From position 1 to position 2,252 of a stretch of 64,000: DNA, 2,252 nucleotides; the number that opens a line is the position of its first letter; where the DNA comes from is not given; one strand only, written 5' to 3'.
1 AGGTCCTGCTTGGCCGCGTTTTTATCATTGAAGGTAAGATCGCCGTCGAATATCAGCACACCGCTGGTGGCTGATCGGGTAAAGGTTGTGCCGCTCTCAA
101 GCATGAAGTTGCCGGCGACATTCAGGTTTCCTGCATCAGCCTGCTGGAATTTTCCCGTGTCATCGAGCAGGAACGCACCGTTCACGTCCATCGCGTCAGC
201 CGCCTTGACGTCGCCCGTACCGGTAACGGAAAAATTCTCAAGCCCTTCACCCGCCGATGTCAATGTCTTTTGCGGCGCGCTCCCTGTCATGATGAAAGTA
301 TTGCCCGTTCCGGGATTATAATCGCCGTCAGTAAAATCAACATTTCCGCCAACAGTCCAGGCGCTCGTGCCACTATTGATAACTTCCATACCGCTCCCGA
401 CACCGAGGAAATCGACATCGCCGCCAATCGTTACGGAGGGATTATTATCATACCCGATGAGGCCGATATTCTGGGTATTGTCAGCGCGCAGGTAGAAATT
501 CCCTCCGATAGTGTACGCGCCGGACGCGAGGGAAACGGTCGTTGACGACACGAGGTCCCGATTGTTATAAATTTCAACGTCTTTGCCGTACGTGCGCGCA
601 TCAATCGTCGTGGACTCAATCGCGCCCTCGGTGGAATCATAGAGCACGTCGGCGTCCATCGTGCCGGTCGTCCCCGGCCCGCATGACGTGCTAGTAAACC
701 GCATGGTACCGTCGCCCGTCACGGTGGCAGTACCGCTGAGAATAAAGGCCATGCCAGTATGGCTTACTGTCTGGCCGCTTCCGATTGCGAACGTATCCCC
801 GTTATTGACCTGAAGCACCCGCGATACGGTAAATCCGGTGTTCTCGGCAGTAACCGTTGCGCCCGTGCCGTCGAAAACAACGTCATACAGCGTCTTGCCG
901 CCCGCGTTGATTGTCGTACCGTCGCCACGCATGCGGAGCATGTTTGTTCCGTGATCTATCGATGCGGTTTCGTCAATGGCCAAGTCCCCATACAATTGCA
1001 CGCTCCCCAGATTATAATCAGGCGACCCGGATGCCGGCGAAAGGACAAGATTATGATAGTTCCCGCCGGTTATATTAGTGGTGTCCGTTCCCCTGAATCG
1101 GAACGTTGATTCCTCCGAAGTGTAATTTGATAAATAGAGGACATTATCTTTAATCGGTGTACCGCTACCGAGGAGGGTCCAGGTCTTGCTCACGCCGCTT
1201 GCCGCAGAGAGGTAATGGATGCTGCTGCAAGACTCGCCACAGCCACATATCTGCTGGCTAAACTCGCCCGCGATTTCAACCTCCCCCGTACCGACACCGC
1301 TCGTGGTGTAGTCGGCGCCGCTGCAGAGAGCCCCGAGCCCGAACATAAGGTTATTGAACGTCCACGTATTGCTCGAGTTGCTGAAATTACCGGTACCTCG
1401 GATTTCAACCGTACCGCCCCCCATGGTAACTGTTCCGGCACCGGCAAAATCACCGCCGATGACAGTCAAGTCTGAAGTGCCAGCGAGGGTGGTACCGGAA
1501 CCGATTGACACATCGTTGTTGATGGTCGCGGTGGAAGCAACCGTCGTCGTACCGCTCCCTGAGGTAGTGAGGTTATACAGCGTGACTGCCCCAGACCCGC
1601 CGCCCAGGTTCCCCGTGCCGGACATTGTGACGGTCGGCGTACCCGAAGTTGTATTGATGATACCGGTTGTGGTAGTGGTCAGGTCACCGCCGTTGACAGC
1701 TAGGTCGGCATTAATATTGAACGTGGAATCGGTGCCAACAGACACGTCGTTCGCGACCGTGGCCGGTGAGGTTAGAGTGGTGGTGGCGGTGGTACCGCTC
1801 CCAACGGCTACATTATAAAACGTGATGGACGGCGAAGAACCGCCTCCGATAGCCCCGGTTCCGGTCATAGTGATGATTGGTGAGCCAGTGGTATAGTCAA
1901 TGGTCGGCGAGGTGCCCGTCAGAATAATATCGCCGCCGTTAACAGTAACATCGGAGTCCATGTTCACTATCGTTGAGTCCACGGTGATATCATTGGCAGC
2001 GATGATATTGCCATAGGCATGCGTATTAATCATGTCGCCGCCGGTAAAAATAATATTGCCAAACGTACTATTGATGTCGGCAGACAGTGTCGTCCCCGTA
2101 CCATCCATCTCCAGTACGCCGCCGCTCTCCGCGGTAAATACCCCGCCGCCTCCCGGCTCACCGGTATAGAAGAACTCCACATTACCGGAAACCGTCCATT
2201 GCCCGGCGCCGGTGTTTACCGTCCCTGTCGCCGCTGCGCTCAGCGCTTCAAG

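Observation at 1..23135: Unlisted >23-kb single ORF: a >7,700-aa giant surface protein running off the window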

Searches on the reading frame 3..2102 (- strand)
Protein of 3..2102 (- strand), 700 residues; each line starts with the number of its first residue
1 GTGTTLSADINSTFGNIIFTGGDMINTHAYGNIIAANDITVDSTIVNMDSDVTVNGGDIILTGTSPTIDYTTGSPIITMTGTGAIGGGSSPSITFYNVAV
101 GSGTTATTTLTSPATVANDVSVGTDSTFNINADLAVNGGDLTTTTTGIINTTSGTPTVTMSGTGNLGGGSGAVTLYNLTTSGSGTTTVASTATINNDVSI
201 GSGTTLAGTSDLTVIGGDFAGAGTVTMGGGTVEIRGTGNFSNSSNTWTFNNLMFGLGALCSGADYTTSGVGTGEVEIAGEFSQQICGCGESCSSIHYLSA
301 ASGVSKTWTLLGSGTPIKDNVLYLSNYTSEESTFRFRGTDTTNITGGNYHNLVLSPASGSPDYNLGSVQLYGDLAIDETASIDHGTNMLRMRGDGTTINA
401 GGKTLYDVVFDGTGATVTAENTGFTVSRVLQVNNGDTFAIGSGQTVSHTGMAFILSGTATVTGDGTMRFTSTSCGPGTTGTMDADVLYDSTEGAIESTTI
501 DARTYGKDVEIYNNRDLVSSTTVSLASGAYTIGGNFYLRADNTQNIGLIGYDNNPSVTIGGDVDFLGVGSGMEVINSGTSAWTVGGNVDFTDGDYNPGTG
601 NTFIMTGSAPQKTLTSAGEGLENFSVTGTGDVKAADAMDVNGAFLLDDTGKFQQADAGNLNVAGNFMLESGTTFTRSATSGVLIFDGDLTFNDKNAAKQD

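Call 14: find_related_loci(query=window:3-2102:-, collection=genome_contigs, flank=10000)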
Query window:3-2102:- (700 aa) in genome_contigs; peptide patterns used: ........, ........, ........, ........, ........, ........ (x = any residue, [..] = any of these).
64 stretches matched a pattern, but none encodes a relative of the query by tblastn (E <= 1e-3).
